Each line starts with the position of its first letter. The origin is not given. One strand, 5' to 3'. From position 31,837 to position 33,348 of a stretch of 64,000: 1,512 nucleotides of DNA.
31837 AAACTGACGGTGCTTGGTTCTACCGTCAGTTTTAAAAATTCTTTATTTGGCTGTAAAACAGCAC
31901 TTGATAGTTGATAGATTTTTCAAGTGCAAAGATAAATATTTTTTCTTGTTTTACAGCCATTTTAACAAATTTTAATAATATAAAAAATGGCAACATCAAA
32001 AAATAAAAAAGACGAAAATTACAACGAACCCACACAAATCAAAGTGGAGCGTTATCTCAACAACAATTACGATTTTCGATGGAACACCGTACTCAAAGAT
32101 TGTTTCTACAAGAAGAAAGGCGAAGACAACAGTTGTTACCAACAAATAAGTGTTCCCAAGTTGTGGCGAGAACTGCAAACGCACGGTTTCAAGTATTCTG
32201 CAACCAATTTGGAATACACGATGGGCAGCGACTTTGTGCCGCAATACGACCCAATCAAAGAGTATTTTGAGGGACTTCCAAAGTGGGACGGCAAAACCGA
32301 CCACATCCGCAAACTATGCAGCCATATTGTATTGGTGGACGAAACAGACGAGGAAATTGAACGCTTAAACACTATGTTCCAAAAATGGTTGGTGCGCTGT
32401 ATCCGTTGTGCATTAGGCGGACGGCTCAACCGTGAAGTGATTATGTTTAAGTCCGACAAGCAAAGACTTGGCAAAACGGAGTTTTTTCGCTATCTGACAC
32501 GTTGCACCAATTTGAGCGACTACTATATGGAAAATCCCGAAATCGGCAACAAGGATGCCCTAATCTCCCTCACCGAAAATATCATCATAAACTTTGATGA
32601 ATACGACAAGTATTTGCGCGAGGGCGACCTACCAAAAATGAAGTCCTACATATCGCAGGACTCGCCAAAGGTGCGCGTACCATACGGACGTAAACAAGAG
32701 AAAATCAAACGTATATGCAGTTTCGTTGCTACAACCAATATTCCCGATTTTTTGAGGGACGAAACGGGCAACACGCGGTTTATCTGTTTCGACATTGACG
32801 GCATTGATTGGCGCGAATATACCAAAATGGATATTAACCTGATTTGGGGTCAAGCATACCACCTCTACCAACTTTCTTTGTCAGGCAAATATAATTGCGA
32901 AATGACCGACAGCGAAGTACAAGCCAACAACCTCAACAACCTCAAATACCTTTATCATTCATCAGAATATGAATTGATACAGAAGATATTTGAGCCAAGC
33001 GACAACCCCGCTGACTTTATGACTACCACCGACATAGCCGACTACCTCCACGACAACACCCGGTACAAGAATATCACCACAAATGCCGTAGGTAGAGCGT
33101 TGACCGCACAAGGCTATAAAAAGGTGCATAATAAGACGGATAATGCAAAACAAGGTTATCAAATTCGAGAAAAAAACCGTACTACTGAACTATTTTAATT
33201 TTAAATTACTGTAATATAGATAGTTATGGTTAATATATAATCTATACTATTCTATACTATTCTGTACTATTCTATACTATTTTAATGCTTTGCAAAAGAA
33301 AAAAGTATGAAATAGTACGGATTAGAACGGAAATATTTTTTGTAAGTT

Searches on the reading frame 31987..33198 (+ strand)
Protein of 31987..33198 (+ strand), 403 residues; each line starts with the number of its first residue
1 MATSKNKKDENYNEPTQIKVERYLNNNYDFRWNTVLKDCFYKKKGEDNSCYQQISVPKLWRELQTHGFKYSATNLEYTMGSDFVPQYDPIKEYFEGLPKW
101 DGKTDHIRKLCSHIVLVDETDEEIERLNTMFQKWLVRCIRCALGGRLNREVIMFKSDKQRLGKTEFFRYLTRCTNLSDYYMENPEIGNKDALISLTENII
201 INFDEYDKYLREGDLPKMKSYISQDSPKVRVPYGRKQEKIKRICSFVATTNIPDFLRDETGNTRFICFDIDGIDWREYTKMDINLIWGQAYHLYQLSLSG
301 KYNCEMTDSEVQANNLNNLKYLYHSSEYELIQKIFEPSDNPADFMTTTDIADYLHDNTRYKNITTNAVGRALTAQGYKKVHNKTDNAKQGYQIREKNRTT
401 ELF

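Call 4: search_protein_families(library=pfam, proteins=[window:31987-33198:+], max_evalue=0.01)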
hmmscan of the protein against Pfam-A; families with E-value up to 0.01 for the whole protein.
window:31987-33198:+ (403 aa): 3 families
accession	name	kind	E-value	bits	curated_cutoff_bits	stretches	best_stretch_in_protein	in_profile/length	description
PF05272.17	VapE-like_dom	-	8.9e-31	107.5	25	1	99-305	5-203/217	Virulence-associated protein E-like domain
PF19263.5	DUF5906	-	2.4e-06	28.6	27.6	1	155-261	2-111/114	Family of unknown function (DUF5906)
PF12990.12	DUF3874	-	0.00043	21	28.3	1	329-383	6-64/71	Domain of unknonw function from B. Theta Gene description (DUF3874)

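Call 12: search_dna_similar(query=window:31987-33198:+, collection=phages, mode=protein)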
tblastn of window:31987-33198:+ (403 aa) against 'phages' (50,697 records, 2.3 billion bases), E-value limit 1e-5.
Records with a match: 515; places in all: 515; records where one place covers at least 80% of the query: 35.
Best place of each record, by identity: <60% 515.
By first word of the organism name: Bacteroides 88; Staphylococcus 86; Streptococcus 65; Flavobacterium 28; Rhodobacter 23; Leuconostoc 22; Phocaeicola 20; Clostridium 20; Bacteriophage 16; Cellulophaga 15; and 48 more.
By host as written in the record: - 37; Staphylococcus aureus 33; Rhodobacter capsulatus YW1 23; Corynebacterium xerosis 13; Clostridium perfringens 12; Flavobacterium sp. LMO6 11; Xanthomonas campestris pv. campestris GBBC 1419 8; Bacteroides thetaiotaomicron DA638 7; and 247 more.
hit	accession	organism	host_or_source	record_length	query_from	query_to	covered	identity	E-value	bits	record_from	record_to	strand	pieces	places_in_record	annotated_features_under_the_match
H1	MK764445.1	Flavobacterium phage FPSV-S8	Flavobacterium psychrophilum FPS-S2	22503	13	361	87%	36.3%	2e-52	194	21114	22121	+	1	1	virulence associated protein E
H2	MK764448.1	Flavobacterium phage FPSV-S27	Flavobacterium psychrophilum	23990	13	361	87%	36.3%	2e-52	194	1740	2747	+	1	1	virulence associated protein E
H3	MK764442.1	Flavobacterium phage FPSV-S1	Flavobacterium psychrophilum F026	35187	13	361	87%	36.3%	2e-52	194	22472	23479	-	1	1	virulence associated protein E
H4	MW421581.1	Flavobacterium phage FPSV-S4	Flavobacterium psychrophilum strain ...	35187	13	361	87%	36.3%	2e-52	194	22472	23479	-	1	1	record has no annotation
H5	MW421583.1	Flavobacterium phage FPSV-F8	Flavobacterium psychrophilum strain ...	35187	13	361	87%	36.3%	2e-52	194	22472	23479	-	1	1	record has no annotation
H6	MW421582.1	Flavobacterium phage FPSV-S8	Flavobacterium psychrophilum strain ...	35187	13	361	87%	36.3%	2e-52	194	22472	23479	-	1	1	record has no annotation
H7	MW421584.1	Flavobacterium phage FPSV-D3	Flavobacterium psychrophilum strain ...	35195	13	361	87%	36.3%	2e-52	194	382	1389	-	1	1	record has no annotation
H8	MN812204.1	Flavobacterium phage vB_FspM_lotta8-2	Flavobacterium sp. LMO8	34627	13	400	96%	31.3%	6e-47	177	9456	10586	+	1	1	virulence-associated protein E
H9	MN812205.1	Flavobacterium phage vB_FspM_pippi8-1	Flavobacterium sp. LMO8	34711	13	400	96%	31.3%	6e-47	177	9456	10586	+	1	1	virulence-associated protein E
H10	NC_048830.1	Flavobacterium phage vB_FspM_pippi8-1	Flavobacterium sp. LMO8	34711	13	400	96%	31.3%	6e-47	177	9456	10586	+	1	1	DNA helicase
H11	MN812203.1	Flavobacterium phage vB_FspM_lotta8-1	Flavobacterium sp. LMO8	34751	13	400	96%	31.3%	6e-47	177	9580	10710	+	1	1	virulence-associated protein E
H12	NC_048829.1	Flavobacterium phage vB_FspM_lotta8-1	Flavobacterium sp. LMO8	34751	13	400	96%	31.3%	6e-47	177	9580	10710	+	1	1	DNA helicase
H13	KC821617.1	Cellulophaga phage phi17:1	Cellulophaga baltica #17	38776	13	383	92%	31.0%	6e-43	166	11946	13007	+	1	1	virulance associated protein E, VirE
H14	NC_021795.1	Cellulophaga phage phi17:1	Cellulophaga baltica #17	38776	13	383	92%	31.0%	6e-43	166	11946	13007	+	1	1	DNA helicase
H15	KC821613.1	Cellulophaga phage phi12:1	Cellulophaga baltica #12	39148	13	383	92%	31.0%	6e-43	166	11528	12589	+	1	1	virulance associated protein E, VirE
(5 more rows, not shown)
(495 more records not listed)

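Call 13: find_homologous_proteins(query=window:31987-33198:+, max_evalue=1e-20)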
Query window:31987-33198:+ (403 aa): 40 proteins with E <= 1e-20 among 1349 candidates.
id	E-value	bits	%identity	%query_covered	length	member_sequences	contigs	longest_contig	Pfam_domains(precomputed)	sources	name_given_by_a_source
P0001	1.4e-243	826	88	99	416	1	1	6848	PF05272.18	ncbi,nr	ncbi:MAG: hypothetical protein K6F33_00295 [Bacteroidales bacterium]|nr:hypothetical protein [Bacter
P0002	1.1e-242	823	89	98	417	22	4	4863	PF19263.6,PF05272.18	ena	-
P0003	2.4e-213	727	78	98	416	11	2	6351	PF05272.18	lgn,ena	-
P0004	1.1e-207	708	77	98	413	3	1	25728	PF19263.6,PF05272.18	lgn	-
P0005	1.2e-204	698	75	98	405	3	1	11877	PF19263.6,PF05272.18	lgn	-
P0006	1.2e-189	649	71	100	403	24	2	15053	PF19263.6,PF05272.18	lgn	-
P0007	3.2e-186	637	70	96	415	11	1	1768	PF19263.6,PF05272.18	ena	-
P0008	6.4e-182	623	67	100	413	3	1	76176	PF05272.18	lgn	-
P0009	7.0e-181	620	68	98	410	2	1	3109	PF19263.6,PF05272.18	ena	-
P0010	7.6e-177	606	65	98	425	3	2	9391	PF19263.6,PF05272.18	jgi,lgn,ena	-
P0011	1.4e-176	606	67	96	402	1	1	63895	PF19263.6,PF05272.18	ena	-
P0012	1.7e-174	599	64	100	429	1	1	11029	PF05272.18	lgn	-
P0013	4.1e-171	588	65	97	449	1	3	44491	PF05272.18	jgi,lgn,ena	-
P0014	1.3e-159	550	62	98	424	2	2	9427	PF05272.18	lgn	-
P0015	3.1e-152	525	60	98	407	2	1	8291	PF19263.6,PF05272.18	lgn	-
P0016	1.9e-144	500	58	95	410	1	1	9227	PF19263.6,PF05272.18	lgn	-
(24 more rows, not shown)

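Call 14: find_encoding_contigs(protein=P0010, flank=10000, max_places=4)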
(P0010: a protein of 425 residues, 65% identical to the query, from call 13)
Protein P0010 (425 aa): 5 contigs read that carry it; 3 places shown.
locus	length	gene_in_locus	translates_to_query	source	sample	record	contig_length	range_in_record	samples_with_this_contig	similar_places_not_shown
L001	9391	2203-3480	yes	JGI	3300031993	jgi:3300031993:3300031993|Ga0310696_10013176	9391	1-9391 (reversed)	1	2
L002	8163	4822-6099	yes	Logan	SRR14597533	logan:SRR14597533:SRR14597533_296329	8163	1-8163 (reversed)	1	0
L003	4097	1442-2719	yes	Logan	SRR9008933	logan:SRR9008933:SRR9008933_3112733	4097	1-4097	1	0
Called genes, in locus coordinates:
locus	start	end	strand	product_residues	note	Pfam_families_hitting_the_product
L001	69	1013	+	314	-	-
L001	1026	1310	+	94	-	-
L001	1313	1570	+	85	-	-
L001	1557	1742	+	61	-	-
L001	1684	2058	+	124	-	-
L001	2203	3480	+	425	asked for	PF05272:VapE-like_dom, PF19263:DUF5906 (weak)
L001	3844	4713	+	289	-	PF13155:Toprim_2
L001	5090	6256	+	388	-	PF17293:Arm-DNA-bind_5, PF13102:Phage_int_SAM_5, PF00589:Phage_integrase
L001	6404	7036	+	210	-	-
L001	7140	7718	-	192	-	PF01381:HTH_3 (weak)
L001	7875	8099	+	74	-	PF01381:HTH_3 (weak)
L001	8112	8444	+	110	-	-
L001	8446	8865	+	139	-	-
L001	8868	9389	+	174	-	?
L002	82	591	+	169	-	-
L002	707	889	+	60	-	-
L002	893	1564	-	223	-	PF13443:HTH_26 (faint)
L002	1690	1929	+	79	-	-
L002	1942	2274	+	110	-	-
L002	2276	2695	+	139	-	-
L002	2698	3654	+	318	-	-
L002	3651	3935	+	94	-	-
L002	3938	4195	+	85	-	-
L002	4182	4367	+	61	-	-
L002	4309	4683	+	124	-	-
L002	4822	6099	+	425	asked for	PF05272:VapE-like_dom, PF19263:DUF5906 (weak)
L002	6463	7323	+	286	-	PF13155:Toprim_2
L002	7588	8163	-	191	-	?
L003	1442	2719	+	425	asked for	PF05272:VapE-like_dom, PF19263:DUF5906 (weak)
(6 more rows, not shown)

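Call 15: find_encoding_contigs(protein=P0014, flank=10000, max_places=4)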
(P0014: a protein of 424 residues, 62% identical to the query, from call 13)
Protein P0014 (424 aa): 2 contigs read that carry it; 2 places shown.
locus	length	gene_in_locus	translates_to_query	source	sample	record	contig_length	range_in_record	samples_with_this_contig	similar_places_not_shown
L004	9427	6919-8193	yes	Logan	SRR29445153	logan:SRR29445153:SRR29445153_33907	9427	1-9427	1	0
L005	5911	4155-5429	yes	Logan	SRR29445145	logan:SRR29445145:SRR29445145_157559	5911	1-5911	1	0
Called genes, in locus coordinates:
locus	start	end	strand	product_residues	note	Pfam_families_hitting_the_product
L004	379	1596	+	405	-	PF17293:Arm-DNA-bind_5, PF13102:Phage_int_SAM_5, PF00589:Phage_integrase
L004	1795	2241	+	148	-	-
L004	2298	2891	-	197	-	PF01381:HTH_3 (weak), PF13443:HTH_26 (weak)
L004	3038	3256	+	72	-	-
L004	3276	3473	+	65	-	-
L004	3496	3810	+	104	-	-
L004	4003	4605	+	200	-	PF01510:Amidase_2 (weak)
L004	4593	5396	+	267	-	-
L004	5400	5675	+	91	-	-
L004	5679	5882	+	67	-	-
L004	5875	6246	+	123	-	-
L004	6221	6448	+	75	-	-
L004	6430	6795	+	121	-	-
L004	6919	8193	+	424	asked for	PF05272:VapE-like_dom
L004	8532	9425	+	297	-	PF13155:Toprim_2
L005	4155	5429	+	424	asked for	PF05272:VapE-like_dom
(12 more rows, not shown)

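Call 16: find_encoding_contigs(protein=P0016, flank=10000, max_places=4)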
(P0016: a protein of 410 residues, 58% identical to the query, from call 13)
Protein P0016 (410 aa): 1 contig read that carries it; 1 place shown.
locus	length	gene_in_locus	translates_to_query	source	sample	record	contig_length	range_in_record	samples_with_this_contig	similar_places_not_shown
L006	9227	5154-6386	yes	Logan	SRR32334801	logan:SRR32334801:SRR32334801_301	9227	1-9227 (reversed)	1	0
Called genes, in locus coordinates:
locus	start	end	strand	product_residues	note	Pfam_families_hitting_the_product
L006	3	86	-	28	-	?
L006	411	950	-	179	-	-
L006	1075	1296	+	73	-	-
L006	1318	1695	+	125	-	-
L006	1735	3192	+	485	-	-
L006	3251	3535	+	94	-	-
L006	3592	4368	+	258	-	-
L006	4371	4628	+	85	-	-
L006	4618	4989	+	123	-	-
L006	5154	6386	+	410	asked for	PF05272:VapE-like_dom, PF19263:DUF5906 (faint)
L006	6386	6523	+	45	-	-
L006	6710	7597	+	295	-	PF13155:Toprim_2 (weak)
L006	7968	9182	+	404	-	PF17293:Arm-DNA-bind_5, PF13102:Phage_int_SAM_5, PF00589:Phage_integrase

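Call 20: find_related_loci(query=A1, collection=viral_contigs, flank=10000)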
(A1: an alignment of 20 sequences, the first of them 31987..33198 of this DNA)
Query A1 (403 aa) in viral_contigs; peptide patterns used: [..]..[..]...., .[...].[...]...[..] (x = any residue, [..] = any of these).
150 stretches matched a pattern; 102 encode a relative of the query (tblastn E <= 1e-3); the best 80 are kept; 80 distinct loci.
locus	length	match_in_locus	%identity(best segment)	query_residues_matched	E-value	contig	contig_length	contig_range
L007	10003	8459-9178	27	90-336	2e-24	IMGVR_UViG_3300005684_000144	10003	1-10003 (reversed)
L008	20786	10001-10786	26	75-336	2e-22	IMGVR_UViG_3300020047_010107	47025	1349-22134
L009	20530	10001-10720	27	90-336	2e-24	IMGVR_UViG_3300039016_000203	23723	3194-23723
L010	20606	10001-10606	29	86-294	7e-18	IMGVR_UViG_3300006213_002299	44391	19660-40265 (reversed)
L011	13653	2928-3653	27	64-308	1e-17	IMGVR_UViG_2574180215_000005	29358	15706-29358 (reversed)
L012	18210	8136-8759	31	86-299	7e-17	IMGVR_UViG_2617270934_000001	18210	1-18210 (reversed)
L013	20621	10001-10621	29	87-299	5e-16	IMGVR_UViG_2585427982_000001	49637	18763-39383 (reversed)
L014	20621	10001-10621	29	87-299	8e-16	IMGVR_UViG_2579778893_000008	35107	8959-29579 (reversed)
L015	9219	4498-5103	29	87-295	1e-15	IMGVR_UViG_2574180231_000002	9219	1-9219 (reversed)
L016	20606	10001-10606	28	86-294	6e-16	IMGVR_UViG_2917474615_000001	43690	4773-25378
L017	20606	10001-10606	29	87-295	1e-15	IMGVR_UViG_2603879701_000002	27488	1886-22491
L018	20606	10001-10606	29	87-295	3e-15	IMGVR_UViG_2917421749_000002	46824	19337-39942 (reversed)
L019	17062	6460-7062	28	87-294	4e-15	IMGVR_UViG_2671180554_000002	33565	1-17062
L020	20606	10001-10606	28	87-295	5e-15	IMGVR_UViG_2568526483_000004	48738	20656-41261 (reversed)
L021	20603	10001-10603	28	87-294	4e-15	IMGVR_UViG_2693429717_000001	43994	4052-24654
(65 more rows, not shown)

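Call 21: find_related_loci(query=A1, collection=genome_contigs, flank=10000)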
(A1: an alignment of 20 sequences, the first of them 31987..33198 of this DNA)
Query A1 (403 aa) in genome_contigs; peptide patterns used: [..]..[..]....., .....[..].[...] (x = any residue, [..] = any of these).
99 stretches matched a pattern; 22 encode a relative of the query (tblastn E <= 1e-3); 22 distinct loci.
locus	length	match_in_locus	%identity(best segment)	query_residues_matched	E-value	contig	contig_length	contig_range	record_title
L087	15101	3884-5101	70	10-403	0e+0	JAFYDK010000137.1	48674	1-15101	MAG: Bacteroidales bacterium isolate RGIG6989 Sheep_Rumen.Co__c4505156, whole genome shotgun sequence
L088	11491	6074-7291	69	10-403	0e+0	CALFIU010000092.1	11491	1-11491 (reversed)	MAG TPA_asm: uncultured Bacteroidales bacterium isolate ERR1278074_bin.74_CONCOCT_v1.1_MAG genome assembly, contig: ERZ8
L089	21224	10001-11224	68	13-403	0e+0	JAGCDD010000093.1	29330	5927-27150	MAG: Bacteroidales bacterium isolate RGIG9683 Yak_Omasum-2__c215141, whole genome shotgun sequence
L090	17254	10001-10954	72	94-403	2e-153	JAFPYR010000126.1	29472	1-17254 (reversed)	MAG: Bacteroidales bacterium isolate RGIG1595 Goat_Abomasum.Co__c2460015, whole genome shotgun sequence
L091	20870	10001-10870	26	87-373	7e-24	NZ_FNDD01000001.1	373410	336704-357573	Vibrio xiamenensis strain CGMCC 1.10228, whole genome shotgun sequence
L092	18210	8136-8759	31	86-299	2e-17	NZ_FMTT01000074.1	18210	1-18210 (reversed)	Paenibacillus tianmuensis strain CGMCC 1.8946, whole genome shotgun sequence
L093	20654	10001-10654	28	86-309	8e-17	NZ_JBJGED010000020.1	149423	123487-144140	Paenibacillus sp. HJGM_3 NODE_20_length_149423_cov_52.153543, whole genome shotgun sequence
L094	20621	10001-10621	29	87-299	1e-16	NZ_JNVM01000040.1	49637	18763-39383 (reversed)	Paenibacillus tyrfis strain MSt1 Contig_40, whole genome shotgun sequence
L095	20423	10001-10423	32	131-271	1e-16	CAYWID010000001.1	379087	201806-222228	MAG TPA_asm: uncultured Subdoligranulum sp. isolate SRP286056_co2_533 genome assembly, contig: NODE_6_length_379087_cov_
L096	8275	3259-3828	27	152-350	3e-16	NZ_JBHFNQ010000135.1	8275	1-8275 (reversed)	Floridaenema aerugineum BLCC-F46 bin1.fa-135, whole genome shotgun sequence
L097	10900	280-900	27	86-295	1e-15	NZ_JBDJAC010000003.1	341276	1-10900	Fulvimarina sp. MAC3 contig3, whole genome shotgun sequence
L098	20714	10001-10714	26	86-333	1e-15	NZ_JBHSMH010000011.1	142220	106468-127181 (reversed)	Cohnella suwonensis strain KACC 13347 velvet_auto_105_11, whole genome shotgun sequence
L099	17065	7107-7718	27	86-295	3e-15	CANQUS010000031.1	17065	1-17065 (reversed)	MAG: uncultured Clostridia bacterium isolate Lapin-021__bin18 genome assembly, contig: Lapin-021__NODE_3784_length_17065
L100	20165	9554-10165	28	86-295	5e-15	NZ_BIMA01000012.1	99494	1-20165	Paenibacillus koleovorans NBRC 103111 PKO02S_CON000012, whole genome shotgun sequence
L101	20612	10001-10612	28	86-295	4e-15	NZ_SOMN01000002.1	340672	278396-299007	Cohnella luojiensis strain CCTCC AB 208254 Scaffold2_1, whole genome shotgun sequence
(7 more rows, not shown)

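Call 35: find_encoding_contigs(protein=P0001, flank=10000, max_places=2)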
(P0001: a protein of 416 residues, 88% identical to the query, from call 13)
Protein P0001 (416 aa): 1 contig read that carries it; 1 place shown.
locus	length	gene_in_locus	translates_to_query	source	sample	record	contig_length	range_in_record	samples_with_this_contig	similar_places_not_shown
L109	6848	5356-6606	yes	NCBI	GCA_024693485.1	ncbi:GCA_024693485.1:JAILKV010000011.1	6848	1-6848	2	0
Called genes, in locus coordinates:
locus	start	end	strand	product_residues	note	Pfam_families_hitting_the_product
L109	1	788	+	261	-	PF13102:Phage_int_SAM_5, PF00589:Phage_integrase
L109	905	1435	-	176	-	PF01381:HTH_3, PF13443:HTH_26 (weak)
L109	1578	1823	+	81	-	-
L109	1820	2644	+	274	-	-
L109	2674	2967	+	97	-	-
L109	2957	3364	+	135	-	-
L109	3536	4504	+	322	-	-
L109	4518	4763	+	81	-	-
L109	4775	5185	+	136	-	-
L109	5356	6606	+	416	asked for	PF05272:VapE-like_dom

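Call 36: find_encoding_contigs(protein=P0004, flank=10000, max_places=2)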
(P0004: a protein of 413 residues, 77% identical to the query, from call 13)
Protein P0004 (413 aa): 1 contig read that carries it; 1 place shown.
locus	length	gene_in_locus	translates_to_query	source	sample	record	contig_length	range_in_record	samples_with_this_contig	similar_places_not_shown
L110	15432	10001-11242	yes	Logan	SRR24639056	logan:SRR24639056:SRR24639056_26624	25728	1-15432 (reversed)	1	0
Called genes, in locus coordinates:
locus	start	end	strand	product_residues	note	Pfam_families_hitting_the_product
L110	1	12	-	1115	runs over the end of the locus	PF17757:UvrB_inter, PF02559:CarD_TRCF_RID, PF00270:DEAD, PF04851:ResIII, PF00271:Helicase_C, PF03461:TRCF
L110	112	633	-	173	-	-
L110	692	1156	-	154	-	-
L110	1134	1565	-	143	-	-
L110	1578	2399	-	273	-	PF01510:Amidase_2, PF06347:SH3_4 (weak), PF08239:SH3_3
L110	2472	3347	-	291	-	-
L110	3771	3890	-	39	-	-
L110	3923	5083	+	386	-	PF17293:Arm-DNA-bind_5, PF13102:Phage_int_SAM_5, PF00589:Phage_integrase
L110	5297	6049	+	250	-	-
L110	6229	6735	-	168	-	PF01381:HTH_3, PF13443:HTH_26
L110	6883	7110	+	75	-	-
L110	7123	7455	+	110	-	-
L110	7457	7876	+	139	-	-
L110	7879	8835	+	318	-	-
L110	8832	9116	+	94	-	-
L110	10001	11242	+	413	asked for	PF05272:VapE-like_dom, PF19263:DUF5906 (weak)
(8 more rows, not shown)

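Call 37: find_encoding_contigs(protein=P0005, flank=10000, max_places=2)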
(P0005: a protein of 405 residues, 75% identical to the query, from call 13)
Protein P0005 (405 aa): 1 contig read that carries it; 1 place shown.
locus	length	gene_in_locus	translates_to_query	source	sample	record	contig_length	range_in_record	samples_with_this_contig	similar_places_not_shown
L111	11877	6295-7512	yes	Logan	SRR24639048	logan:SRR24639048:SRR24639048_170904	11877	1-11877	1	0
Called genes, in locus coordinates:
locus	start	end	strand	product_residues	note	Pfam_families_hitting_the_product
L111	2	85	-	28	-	?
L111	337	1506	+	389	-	PF17293:Arm-DNA-bind_5, PF13102:Phage_int_SAM_5, PF00589:Phage_integrase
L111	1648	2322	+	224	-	-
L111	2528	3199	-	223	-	PF01381:HTH_3, PF13443:HTH_26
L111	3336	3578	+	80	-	-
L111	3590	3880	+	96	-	-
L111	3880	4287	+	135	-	-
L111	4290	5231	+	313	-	-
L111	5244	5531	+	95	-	-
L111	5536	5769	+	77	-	-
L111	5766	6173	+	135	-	-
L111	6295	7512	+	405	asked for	PF05272:VapE-like_dom, PF19263:DUF5906 (weak)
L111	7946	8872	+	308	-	PF13155:Toprim_2, PF13362:Toprim_3 (weak)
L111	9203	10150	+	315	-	-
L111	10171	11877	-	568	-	?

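Call 43: search_protein_families(library=pfam, proteins=[L001:8112-8444:+, L001:8446-8865:+, L002:2698-3654:+, L001:1313-1570:+, L001:1684-2058:+, L006:1735-3192:+, L006:3592-4368:+, L004:4003-4605:+, L109:1820-2644:+, L001:6404-7036:+], max_evalue=0.05)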
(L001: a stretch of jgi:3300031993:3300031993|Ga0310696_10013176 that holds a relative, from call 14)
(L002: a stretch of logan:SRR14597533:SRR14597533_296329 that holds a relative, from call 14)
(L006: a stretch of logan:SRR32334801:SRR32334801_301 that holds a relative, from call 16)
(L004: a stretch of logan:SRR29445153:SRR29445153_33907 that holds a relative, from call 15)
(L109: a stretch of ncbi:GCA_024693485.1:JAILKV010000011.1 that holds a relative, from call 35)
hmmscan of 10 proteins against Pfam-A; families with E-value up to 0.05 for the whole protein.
L001:8112-8444:+ (110 aa): 0 families

L001:8446-8865:+ (139 aa): 1 family
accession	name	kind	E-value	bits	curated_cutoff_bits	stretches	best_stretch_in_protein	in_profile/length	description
PF19391.4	DUF5966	-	0.019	16.3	25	1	28-59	50-81/95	Family of unknown function (DUF5966)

L002:2698-3654:+ (318 aa): 0 families

L001:1313-1570:+ (85 aa): 0 families

L001:1684-2058:+ (124 aa): 0 families

L006:1735-3192:+ (485 aa): 0 families

L006:3592-4368:+ (258 aa): 0 families

L004:4003-4605:+ (200 aa): 1 family
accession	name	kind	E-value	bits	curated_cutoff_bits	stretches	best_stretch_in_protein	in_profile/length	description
PF01510.30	Amidase_2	-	5.6e-07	30.4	26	1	72-186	4-128/131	N-acetylmuramoyl-L-alanine amidase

L109:1820-2644:+ (274 aa): 4 families
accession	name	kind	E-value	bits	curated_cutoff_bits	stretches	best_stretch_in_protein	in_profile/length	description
PF00170.26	bZIP_1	-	0.0019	18.7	27.6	0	142-176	11-47/64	bZIP transcription factor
PF05557.18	MAD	-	0.0071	15.2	30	1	28-166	9-143/661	Mitotic checkpoint protein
PF24918.1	NET2A_C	-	0.039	14.3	27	0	118-179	28-90/180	NET2A, C-terminal domain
PF04136.21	COG3_N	-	0.046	14.1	27.9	1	101-172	9-77/147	Conserved oligomeric Golgi complex subunit 3, N-terminal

L001:6404-7036:+ (210 aa): 4 families
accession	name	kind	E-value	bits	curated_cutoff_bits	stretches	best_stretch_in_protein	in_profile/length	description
PF21924.1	XRCC4_CC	-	0.0013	19.2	27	1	119-167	12-60/78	XRCC4 coiled-coil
PF09889.16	DUF2116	-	0.014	15.7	26.8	1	5-36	6-35/59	Probable treble clef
PF25450.1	Rab11-FIP3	-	0.027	15.2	31.9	1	83-177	21-108/125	Rab11-FIP3-like domain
PF25785.1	TPR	-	0.049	14.4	27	1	133-178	10-56/110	Nucleoprotein TPR-like domain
